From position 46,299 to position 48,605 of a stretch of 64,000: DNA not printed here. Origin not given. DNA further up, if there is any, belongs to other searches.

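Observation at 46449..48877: C39-like peptidase fused to POTRA and an Omp85-type barrel, co-transcribed with a small protein ending in GlyGly-TM-Lys: candidate uncharacterised C-terminal processing/sorting system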

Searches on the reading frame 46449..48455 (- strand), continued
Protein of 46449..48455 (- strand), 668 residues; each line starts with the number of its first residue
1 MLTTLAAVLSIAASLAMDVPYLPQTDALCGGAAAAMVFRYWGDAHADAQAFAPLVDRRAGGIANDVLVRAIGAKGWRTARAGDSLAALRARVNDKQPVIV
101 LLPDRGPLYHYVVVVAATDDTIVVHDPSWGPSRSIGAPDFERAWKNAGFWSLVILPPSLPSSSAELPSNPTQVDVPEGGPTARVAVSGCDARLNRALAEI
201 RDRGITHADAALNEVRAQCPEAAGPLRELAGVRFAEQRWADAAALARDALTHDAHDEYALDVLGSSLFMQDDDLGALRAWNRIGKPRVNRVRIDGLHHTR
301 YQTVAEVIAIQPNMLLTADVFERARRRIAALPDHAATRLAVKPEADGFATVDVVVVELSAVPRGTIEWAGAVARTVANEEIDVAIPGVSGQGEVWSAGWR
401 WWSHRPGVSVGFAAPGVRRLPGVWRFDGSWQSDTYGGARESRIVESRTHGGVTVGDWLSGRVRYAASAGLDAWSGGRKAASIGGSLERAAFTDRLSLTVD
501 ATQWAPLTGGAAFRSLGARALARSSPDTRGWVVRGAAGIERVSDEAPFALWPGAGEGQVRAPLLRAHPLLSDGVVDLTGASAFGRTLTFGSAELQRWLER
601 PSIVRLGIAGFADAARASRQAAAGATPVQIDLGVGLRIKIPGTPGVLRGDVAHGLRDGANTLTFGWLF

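Call 79: find_homologous_proteins(query=L084:6875-7804:+, max_evalue=0.001)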
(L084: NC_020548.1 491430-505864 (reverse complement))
Query L084:6875-7804:+ (309 aa): 4933 proteins with E <= 0.001 among 8000 candidates; the best 120 are listed.
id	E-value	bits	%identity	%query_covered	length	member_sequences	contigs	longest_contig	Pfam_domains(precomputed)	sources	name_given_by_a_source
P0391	7.8e-200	680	100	100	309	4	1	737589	PF14559.13,PF13431.13,PF13414.13,PF00515.35,PF13529.14,PF13424.13,PF13432.13,PF13428.13,PF03412.22,PF07719.24,PF13374.13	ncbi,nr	ncbi:hypothetical protein AZKH_p0454 (plasmid) [Azoarcus sp. KH32C]|nr:hypothetical protein AZKH_p04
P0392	3.7e-158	544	84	94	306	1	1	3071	PF14559.13,PF00515.35,PF13529.14,PF13424.13,PF13432.13,PF13428.13,PF07719.24,PF13374.13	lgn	-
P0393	4.6e-158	543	81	93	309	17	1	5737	PF14559.13,PF13431.13,PF00515.35,PF13529.14,PF13424.13,PF13432.13,PF13428.13,PF03412.22,PF07719.24,PF13374.13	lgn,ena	-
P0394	4.9e-158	543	82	94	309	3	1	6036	PF14559.13,PF13431.13,PF00515.35,PF13529.14,PF13424.13,PF13432.13,PF13428.13,PF07719.24,PF13374.13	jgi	-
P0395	1.5e-157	542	82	93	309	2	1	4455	PF14559.13,PF13431.13,PF00515.35,PF13529.14,PF13424.13,PF13432.13,PF13428.13,PF13181.13,PF07719.24,PF13374.13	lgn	-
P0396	4.5e-157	540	81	100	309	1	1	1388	PF13431.13,PF13529.14,PF13432.13,PF13428.13,PF03412.22,PF13181.13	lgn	-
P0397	4.5e-156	537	80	100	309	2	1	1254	PF14559.13,PF00515.35,PF13529.14,PF13424.13,PF13432.13,PF13428.13,PF13374.13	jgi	jgi:tetratricopeptide repeat protein/peptidase C39-like protein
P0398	1.9e-154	531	79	100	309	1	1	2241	PF14559.13,PF13431.13,PF00515.35,PF13529.14,PF13424.13,PF13432.13,PF13428.13,PF07719.24,PF13374.13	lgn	-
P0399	2.2e-154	531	82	93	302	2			PF14559.13,PF13431.13,PF00515.35,PF13529.14,PF13424.13,PF13432.13,PF13428.13,PF07719.24,PF13374.13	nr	nr:PA2778 family cysteine peptidase [Aromatoleum diolicum]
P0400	3.9e-154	530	80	93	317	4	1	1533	PF14559.13,PF00515.35,PF13529.14,PF13424.13,PF13432.13,PF07719.24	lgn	-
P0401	2.6e-152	524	77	100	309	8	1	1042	PF14559.13,PF13431.13,PF00515.35,PF13529.14,PF13424.13,PF13432.13,PF13428.13,PF03412.22,PF07719.24,PF13374.13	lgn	-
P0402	8.2e-151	520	81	95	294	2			PF14559.13,PF00515.35,PF13529.14,PF13424.13,PF13432.13,PF13428.13,PF07719.24,PF13374.13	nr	nr:PA2778 family cysteine peptidase [Aromatoleum toluvorans]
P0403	1.7e-150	518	78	99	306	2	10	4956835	PF14559.13,PF13529.14,PF13424.13,PF13432.13,PF13428.13,PF07719.24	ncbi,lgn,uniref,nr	ncbi:PA2778 family cysteine peptidase [Azoarcus sp. DN11]|uniref:PA2778 family cysteine peptidase n=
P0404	1.6e-149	515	77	98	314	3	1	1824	PF14559.13,PF13431.13,PF00515.35,PF13529.14,PF13424.13,PF13432.13,PF13428.13,PF07719.24,PF13374.13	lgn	-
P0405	3.2e-147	508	79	94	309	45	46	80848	PF14559.13,PF00515.35,PF13529.14,PF13424.13,PF13432.13,PF13428.13,PF07719.24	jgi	jgi:tetratricopeptide (TPR) repeat protein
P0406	4.7e-146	504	76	96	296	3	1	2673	PF14559.13,PF13431.13,PF00515.35,PF13529.14,PF13424.13,PF13432.13,PF07719.24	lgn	-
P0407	1.9e-142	492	74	96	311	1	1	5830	PF14559.13,PF13529.14,PF13432.13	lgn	-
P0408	4.0e-142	491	74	100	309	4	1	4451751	PF13529.14,PF13424.13,PF13432.13,PF07719.24,PF13374.13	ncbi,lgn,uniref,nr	ncbi:hypothetical protein dqs_0541 [Azoarcus olearius]|uniref:PA2778 family cysteine peptidase n=1 T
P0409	4.2e-140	484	73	100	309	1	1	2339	PF14559.13,PF13529.14,PF13424.13,PF13432.13,PF13428.13,PF07719.24,PF13374.13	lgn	-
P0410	3.5e-132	458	70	94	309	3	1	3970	PF14559.13,PF13431.13,PF13414.13,PF00515.35,PF13529.14,PF13424.13,PF13432.13,PF13428.13,PF07719.24,PF13374.13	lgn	-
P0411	6.2e-131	454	78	86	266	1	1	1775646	PF14559.13,PF13431.13,PF00515.35,PF13529.14,PF13424.13,PF13432.13,PF13428.13,PF07719.24,PF13374.13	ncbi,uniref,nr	ncbi:PA2778 family cysteine peptidase [Dechloromonas sp. XY25]|uniref:PA2778 family cysteine peptida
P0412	7.6e-131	454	79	86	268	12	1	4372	PF14559.13,PF00515.35,PF13529.14,PF13424.13,PF13432.13,PF13428.13,PF03412.22,PF07719.24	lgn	-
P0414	8.6e-119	414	65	94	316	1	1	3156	PF14559.13,PF13414.13,PF13529.14,PF13432.13,PF03412.22,PF07719.24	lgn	-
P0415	2.8e-117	409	65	95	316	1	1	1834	PF00515.35,PF13529.14,PF13424.13,PF13432.13,PF03412.22,PF07719.24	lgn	-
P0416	1.2e-116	407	65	97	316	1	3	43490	PF14559.13,PF13431.13,PF13414.13,PF00515.35,PF13529.14,PF13424.13,PF13432.13,PF03412.22,PF13181.13,PF07719.24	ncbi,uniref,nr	ncbi:PA2778 family cysteine peptidase [Ramlibacter sp. 2FC]|uniref:PA2778 family cysteine peptidase 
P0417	1.7e-116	407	64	94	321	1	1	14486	PF14559.13,PF13414.13,PF00515.35,PF13529.14,PF13424.13,PF13432.13,PF03412.22,PF07719.24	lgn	-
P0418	1.7e-116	407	64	97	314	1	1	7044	PF14559.13,PF13431.13,PF13414.13,PF00515.35,PF13529.14,PF13424.13,PF13432.13,PF13428.13,PF03412.22,PF13181.13,PF07719.24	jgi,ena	-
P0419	1.8e-116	407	62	98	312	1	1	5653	PF14559.13,PF13431.13,PF13414.13,PF00515.35,PF13529.14,PF13424.13,PF13432.13,PF13428.13,PF03412.22,PF07719.24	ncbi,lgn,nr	ncbi:MAG: PA2778 family cysteine peptidase [Formivibrio sp.]|nr:PA2778 family cysteine peptidase [Fo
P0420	1.2e-115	404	64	89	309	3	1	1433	PF14559.13,PF13431.13,PF13414.13,PF13529.14,PF13424.13,PF13432.13,PF03412.22,PF07719.24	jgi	jgi:tetratricopeptide (TPR) repeat protein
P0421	1.6e-115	404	64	95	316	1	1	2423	PF14559.13,PF13431.13,PF00515.35,PF13529.14,PF13424.13,PF13432.13,PF03412.22,PF13181.13,PF07719.24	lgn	-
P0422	7.7e-115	401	63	96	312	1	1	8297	PF13431.13,PF13414.13,PF00515.35,PF13529.14,PF13424.13,PF13432.13,PF13428.13,PF07719.24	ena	-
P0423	9.9e-115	401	64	97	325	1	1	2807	PF14559.13,PF13431.13,PF13414.13,PF00515.35,PF13529.14,PF13424.13,PF13432.13,PF13428.13,PF07719.24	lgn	-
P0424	2.4e-114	400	64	94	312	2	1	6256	PF14559.13,PF00515.35,PF13529.14,PF13424.13,PF13432.13,PF07719.24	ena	-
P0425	8.0e-114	398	61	97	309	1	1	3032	PF13431.13,PF00515.35,PF13529.14,PF13424.13,PF13432.13,PF03412.22,PF07719.24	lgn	-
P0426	1.9e-113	397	63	93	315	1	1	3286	PF00515.35,PF13529.14,PF13432.13,PF03412.22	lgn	-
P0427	2.1e-113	397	63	97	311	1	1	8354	PF13529.14,PF13432.13,PF03412.22,PF07719.24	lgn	-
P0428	4.5e-113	396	62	95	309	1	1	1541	PF14559.13,PF13431.13,PF13414.13,PF13529.14,PF13424.13,PF13432.13,PF03412.22,PF07719.24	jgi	jgi:tetratricopeptide (TPR) repeat protein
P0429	8.0e-113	395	60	97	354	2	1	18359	PF14559.13,PF00515.35,PF13529.14,PF13424.13,PF13432.13,PF07719.24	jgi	jgi:hypothetical protein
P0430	1.0e-112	394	63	94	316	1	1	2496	PF14559.13,PF00515.35,PF13529.14,PF13432.13,PF13428.13,PF03412.22,PF07719.24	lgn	-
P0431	1.6e-112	394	62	95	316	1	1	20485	PF14559.13,PF13431.13,PF13414.13,PF00515.35,PF13529.14,PF13424.13,PF13432.13,PF13428.13,PF03412.22,PF13181.13,PF07719.24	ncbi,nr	ncbi:MAG TPA: PA2778 family cysteine peptidase [Ramlibacter sp.]|nr:PA2778 family cysteine peptidase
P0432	2.8e-112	393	63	97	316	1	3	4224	PF14559.13,PF13414.13,PF00515.35,PF13529.14,PF13424.13,PF13432.13,PF03412.22,PF13181.13,PF07719.24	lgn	-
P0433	3.2e-112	393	63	98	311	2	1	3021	PF14559.13,PF13414.13,PF00515.35,PF13529.14,PF13424.13,PF13432.13,PF07719.24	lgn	-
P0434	1.0e-111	391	61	97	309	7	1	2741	PF14559.13,PF13431.13,PF13414.13,PF13529.14,PF13424.13,PF13432.13,PF13428.13,PF03412.22,PF13181.13,PF07719.24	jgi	jgi:tetratricopeptide (TPR) repeat protein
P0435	1.6e-111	390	63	95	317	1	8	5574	PF13529.14,PF13432.13,PF03412.22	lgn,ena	-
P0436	2.2e-111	390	60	98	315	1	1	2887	PF14559.13,PF13529.14,PF13432.13,PF03412.22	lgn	-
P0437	1.0e-110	388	64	94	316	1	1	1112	PF14559.13,PF13431.13,PF13529.14,PF13432.13,PF13428.13,PF03412.22,PF13181.13,PF07719.24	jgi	jgi:hypothetical protein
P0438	1.4e-110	387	63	94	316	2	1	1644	PF00515.35,PF13529.14,PF13424.13,PF13432.13,PF13181.13,PF07719.24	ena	-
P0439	4.2e-110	386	66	93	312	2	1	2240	PF13431.13,PF13529.14,PF13432.13,PF03412.22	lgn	-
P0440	6.7e-110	385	64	96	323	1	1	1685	PF14559.13,PF13431.13,PF13414.13,PF00515.35,PF13529.14,PF13424.13,PF13432.13,PF13428.13,PF07719.24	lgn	-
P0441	7.6e-110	385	60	95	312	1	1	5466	PF13529.14,PF13432.13,PF03412.22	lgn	-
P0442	7.7e-110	385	62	96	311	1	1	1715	PF14559.13,PF13431.13,PF13414.13,PF00515.35,PF13529.14,PF13424.13,PF13432.13,PF13428.13,PF03412.22,PF13181.13,PF07719.24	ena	-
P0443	8.3e-110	385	62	98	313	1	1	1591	PF14559.13,PF13529.14,PF13432.13,PF03412.22,PF07719.24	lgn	-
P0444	1.2e-109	384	63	96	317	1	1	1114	PF13431.13,PF13529.14,PF03412.22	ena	-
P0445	3.0e-109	383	61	96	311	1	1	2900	PF13431.13,PF13414.13,PF13428.13,PF14559.13,PF00515.35,PF13529.14,PF13424.13,PF13432.13,PF03412.22,PF13181.13,PF07719.24,PF13174.13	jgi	-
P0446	3.3e-109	383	59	98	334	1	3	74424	PF14559.13,PF13529.14,PF13424.13,PF13432.13,PF13428.13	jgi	jgi:Peptidase_C39 like family/Tetratricopeptide repeat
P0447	7.8e-109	382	63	96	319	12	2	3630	PF13431.13,PF13529.14,PF03412.22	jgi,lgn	jgi:tetratricopeptide (TPR) repeat protein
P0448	8.0e-109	382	64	88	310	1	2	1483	PF14559.13,PF13431.13,PF13414.13,PF00515.35,PF13529.14,PF13424.13,PF13432.13,PF13428.13,PF03412.22,PF13181.13,PF07719.24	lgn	-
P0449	1.0e-108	381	58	95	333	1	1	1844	PF14559.13,PF13529.14,PF13432.13,PF13428.13,PF03412.22,PF07719.24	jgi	jgi:hypothetical protein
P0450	1.3e-108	381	63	95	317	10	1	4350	PF13529.14,PF13432.13,PF03412.22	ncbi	-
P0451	2.2e-108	380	59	95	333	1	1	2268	PF13529.14,PF13424.13,PF13432.13,PF07719.24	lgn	-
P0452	2.5e-108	380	59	96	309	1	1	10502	PF14559.13,PF13431.13,PF13529.14,PF13424.13,PF13432.13,PF03412.22,PF13181.13,PF07719.24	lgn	-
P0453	3.0e-108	380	62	95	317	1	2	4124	PF13529.14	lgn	-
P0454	3.3e-108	380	61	95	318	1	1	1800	PF14559.13,PF13431.13,PF13529.14,PF13424.13,PF13432.13,PF13428.13,PF03412.22,PF07719.24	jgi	jgi:tetratricopeptide (TPR) repeat protein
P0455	3.3e-108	380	63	94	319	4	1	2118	PF13529.14,PF13432.13,PF03412.22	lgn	-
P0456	4.5e-108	379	61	95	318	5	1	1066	PF14559.13,PF13431.13,PF13529.14,PF13424.13,PF13432.13,PF13428.13,PF03412.22,PF07719.24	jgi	jgi:tetratricopeptide (TPR) repeat protein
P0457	6.5e-108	379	61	98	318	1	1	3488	PF13414.13,PF00515.35,PF13529.14,PF13424.13,PF13432.13,PF13428.13,PF03412.22,PF07719.24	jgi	-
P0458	7.7e-108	378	66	87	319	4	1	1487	PF13431.13,PF13414.13,PF00515.35,PF13529.14,PF13424.13,PF13432.13,PF13428.13,PF07719.24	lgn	-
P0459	2.8e-107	377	61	96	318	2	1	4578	PF14559.13,PF13431.13,PF13414.13,PF00515.35,PF13529.14,PF13432.13,PF13428.13,PF03412.22,PF07719.24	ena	-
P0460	3.4e-107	376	59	94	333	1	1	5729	PF14559.13,PF13529.14,PF13424.13,PF13432.13,PF07719.24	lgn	-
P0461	4.4e-107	376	59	98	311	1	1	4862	PF14559.13,PF13431.13,PF13414.13,PF00515.35,PF13529.14,PF13424.13,PF13432.13,PF13428.13,PF13181.13,PF07719.24,PF13374.13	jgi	jgi:hypothetical protein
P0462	5.4e-107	376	59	98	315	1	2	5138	PF14559.13,PF13431.13,PF13414.13,PF00515.35,PF13529.14,PF13424.13,PF13432.13,PF13428.13,PF13181.13,PF07719.24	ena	-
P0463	7.0e-107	375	62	94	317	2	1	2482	PF13529.14,PF13432.13,PF03412.22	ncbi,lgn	-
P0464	1.0e-106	375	57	97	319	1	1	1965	PF14559.13,PF13529.14,PF13424.13,PF13432.13,PF13428.13,PF03412.22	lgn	-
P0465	1.4e-106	374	58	98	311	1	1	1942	PF13529.14,PF13424.13,PF13432.13,PF03412.22,PF07719.24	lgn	-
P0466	2.5e-106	373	61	96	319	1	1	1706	PF14559.13,PF13529.14,PF13432.13,PF03412.22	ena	-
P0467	2.7e-106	373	60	93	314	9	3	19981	PF13431.13,PF13414.13,PF13428.13,PF13374.13,PF14559.13,PF24575.2,PF00515.35,PF13529.14,PF13424.13,PF13432.13,PF03412.22,PF13181.13,PF14561.13,PF07719.24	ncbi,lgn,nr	ncbi:MAG TPA: PA2778 family cysteine peptidase [Steroidobacteraceae bacterium]|nr:PA2778 family cyst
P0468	3.9e-106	373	60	96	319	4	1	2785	PF13529.14,PF03412.22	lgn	-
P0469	6.5e-106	372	64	85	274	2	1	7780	PF13529.14,PF13432.13,PF03412.22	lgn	-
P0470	8.6e-106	372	67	85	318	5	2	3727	PF13414.13,PF00515.35,PF13529.14,PF13432.13,PF13428.13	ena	-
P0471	1.1e-105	371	59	97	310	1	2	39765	PF14559.13,PF13414.13,PF00515.35,PF13529.14,PF13424.13,PF13432.13,PF13428.13,PF07719.24,PF13374.13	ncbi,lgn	-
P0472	2.3e-105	370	62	87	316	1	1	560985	PF14559.13,PF13431.13,PF13414.13,PF00515.35,PF13529.14,PF13424.13,PF13432.13,PF13428.13,PF03412.22,PF07719.24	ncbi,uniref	ncbi:PA2778 family cysteine peptidase [Ramlibacter sp. AN1015]|uniref:PA2778 family cysteine peptida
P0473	2.9e-105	370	60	92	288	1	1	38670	PF14559.13,PF13431.13,PF00515.35,PF13529.14,PF13424.13,PF13432.13,PF13428.13,PF03412.22,PF07719.24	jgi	jgi:tetratricopeptide (TPR) repeat protein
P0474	3.9e-105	370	58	98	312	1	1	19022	PF14559.13,PF13431.13,PF13414.13,PF00515.35,PF13529.14,PF13424.13,PF13432.13,PF13428.13,PF03412.22,PF07719.24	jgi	jgi:hypothetical protein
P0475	3.9e-105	369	61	94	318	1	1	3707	PF14559.13,PF13431.13,PF13529.14,PF13424.13,PF13432.13,PF13428.13,PF07719.24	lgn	-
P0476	1.1e-104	368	62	94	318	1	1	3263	PF13431.13,PF13529.14,PF13432.13,PF13428.13,PF03412.22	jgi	jgi:hypothetical protein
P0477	1.1e-104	368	59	95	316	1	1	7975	PF14559.13,PF13431.13,PF13414.13,PF00515.35,PF13529.14,PF13432.13,PF13428.13,PF07719.24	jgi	jgi:tetratricopeptide (TPR) repeat protein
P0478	2.5e-104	367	63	92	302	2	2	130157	PF00515.35,PF13529.14,PF13432.13,PF03412.22,PF07719.24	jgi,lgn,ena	jgi:tetratricopeptide (TPR) repeat protein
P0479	3.1e-104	367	60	94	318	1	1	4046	PF14559.13,PF24575.2,PF13529.14,PF13432.13,PF13428.13,PF07719.24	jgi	jgi:tetratricopeptide (TPR) repeat protein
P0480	4.1e-104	366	58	99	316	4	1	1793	PF14559.13,PF13431.13,PF13414.13,PF00515.35,PF13529.14,PF13424.13,PF13432.13,PF13428.13,PF07719.24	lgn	-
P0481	5.3e-104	366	61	86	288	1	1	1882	PF14559.13,PF13529.14,PF13424.13,PF13432.13,PF13428.13,PF03412.22,PF07719.24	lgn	-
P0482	1.4e-103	364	57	99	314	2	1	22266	PF14559.13,PF13431.13,PF00515.35,PF13529.14,PF13432.13,PF03412.22,PF07719.24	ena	-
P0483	1.6e-103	364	56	97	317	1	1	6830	PF14559.13,PF00515.35,PF13529.14,PF13424.13,PF13432.13,PF13428.13,PF07719.24,PF13374.13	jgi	-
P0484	1.7e-103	364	60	95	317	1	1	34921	PF14559.13,PF13431.13,PF13414.13,PF00515.35,PF13529.14,PF13424.13,PF13432.13,PF13428.13,PF07719.24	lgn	-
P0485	2.3e-103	364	55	100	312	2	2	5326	PF14559.13,PF13529.14,PF13432.13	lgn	-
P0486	2.3e-103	364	58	99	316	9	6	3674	PF14559.13,PF13431.13,PF13414.13,PF00515.35,PF13529.14,PF13424.13,PF13432.13,PF13428.13,PF07719.24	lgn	-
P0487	3.2e-103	363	57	95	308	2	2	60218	PF14559.13,PF13431.13,PF00515.35,PF13529.14,PF13424.13,PF13432.13,PF13428.13,PF03412.22,PF07719.24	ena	-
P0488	3.9e-103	363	63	88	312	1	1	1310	PF14559.13,PF13431.13,PF13414.13,PF00515.35,PF13529.14,PF13424.13,PF13432.13,PF03412.22,PF07719.24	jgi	jgi:tetratricopeptide (TPR) repeat protein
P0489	4.8e-103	363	64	89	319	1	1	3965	PF00515.35,PF13529.14,PF13432.13,PF13428.13,PF07719.24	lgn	-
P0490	6.9e-103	362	57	95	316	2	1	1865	PF14559.13,PF13431.13,PF00515.35,PF13529.14,PF13424.13,PF13432.13,PF13428.13,PF03412.22,PF07719.24,PF13374.13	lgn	-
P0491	7.2e-103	362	63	87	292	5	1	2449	PF13431.13,PF13414.13,PF13428.13,PF13374.13,PF14559.13,PF17874.8,PF00515.35,PF13529.14,PF13424.13,PF13432.13,PF13181.13,PF07719.24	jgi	jgi:hypothetical protein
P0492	8.3e-103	362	59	96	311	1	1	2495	PF13529.14,PF13432.13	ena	-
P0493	8.6e-103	362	60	94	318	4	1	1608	PF14559.13,PF13431.13,PF13414.13,PF00515.35,PF13529.14,PF13424.13,PF13432.13,PF13428.13,PF03412.22,PF07719.24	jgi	-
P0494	1.1e-102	361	64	87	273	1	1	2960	PF00515.35,PF13529.14,PF13432.13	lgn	-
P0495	1.1e-102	361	63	88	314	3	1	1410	PF14559.13,PF13431.13,PF13414.13,PF00515.35,PF13529.14,PF13424.13,PF13432.13,PF13428.13,PF13181.13,PF07719.24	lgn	-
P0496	1.7e-102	361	58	97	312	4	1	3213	PF00515.35,PF13529.14,PF13432.13,PF03412.22,PF07719.24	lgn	-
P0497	2.4e-102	360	60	93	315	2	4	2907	PF13431.13,PF00515.35,PF13529.14,PF13424.13,PF13432.13,PF07719.24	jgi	jgi:tetratricopeptide (TPR) repeat protein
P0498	2.4e-102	360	63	88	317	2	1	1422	PF13431.13,PF13414.13,PF00515.35,PF13529.14,PF13424.13,PF13432.13,PF13428.13,PF07719.24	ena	-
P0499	2.9e-102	360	61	94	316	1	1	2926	PF14559.13,PF13431.13,PF13414.13,PF00515.35,PF13529.14,PF13424.13,PF13432.13,PF13428.13,PF07719.24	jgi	jgi:tetratricopeptide (TPR) repeat protein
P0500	3.3e-102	360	60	94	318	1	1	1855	PF14559.13,PF13431.13,PF13414.13,PF13529.14,PF13424.13,PF13432.13,PF13428.13,PF07719.24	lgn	-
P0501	3.8e-102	360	58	96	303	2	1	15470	PF14559.13,PF13431.13,PF13414.13,PF00515.35,PF13529.14,PF13424.13,PF13432.13,PF13428.13,PF03412.22,PF07719.24,PF13374.13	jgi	-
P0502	4.1e-102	360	61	89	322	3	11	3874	PF14559.13,PF13431.13,PF13414.13,PF00515.35,PF13529.14,PF13424.13,PF13432.13,PF13428.13,PF03412.22,PF07719.24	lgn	-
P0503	6.7e-102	359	56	97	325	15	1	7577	PF14559.13,PF00515.35,PF13529.14,PF13424.13,PF13432.13,PF03412.22,PF13181.13,PF07719.24,PF13374.13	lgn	-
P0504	6.8e-102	359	59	98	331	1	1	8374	PF14559.13,PF13431.13,PF13414.13,PF00515.35,PF13529.14,PF13424.13,PF13432.13,PF13428.13,PF07719.24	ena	-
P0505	8.2e-102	359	63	87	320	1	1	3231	PF13529.14,PF13432.13,PF13428.13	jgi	jgi:hypothetical protein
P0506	9.6e-102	358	57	97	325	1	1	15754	PF14559.13,PF13431.13,PF13414.13,PF00515.35,PF13529.14,PF13424.13,PF13432.13,PF13428.13,PF03412.22,PF13181.13,PF07719.24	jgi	-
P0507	9.9e-102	358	58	97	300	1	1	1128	PF14559.13,PF13431.13,PF13529.14,PF13424.13,PF13432.13,PF13428.13,PF07719.24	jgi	jgi:tetratricopeptide (TPR) repeat protein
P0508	9.9e-102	358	58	93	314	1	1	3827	PF13431.13,PF13414.13,PF13428.13,PF13374.13,PF14559.13,PF24575.2,PF00515.35,PF13529.14,PF13424.13,PF13432.13,PF13181.13,PF07719.24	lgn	-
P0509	1.5e-101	358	61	93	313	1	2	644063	PF14559.13,PF13529.14,PF13432.13,PF13428.13,PF07719.24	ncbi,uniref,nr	ncbi:PA2778 family cysteine peptidase [Ramlibacter monticola]|uniref:PA2778 family cysteine peptidas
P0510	1.6e-101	358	59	96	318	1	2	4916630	PF13431.13,PF00515.35,PF13529.14,PF13424.13,PF13432.13,PF13428.13,PF07719.24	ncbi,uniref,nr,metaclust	ncbi:PA2778 family cysteine peptidase [Ramlibacter solisilvae]|uniref:Peptidase C39-like domain-cont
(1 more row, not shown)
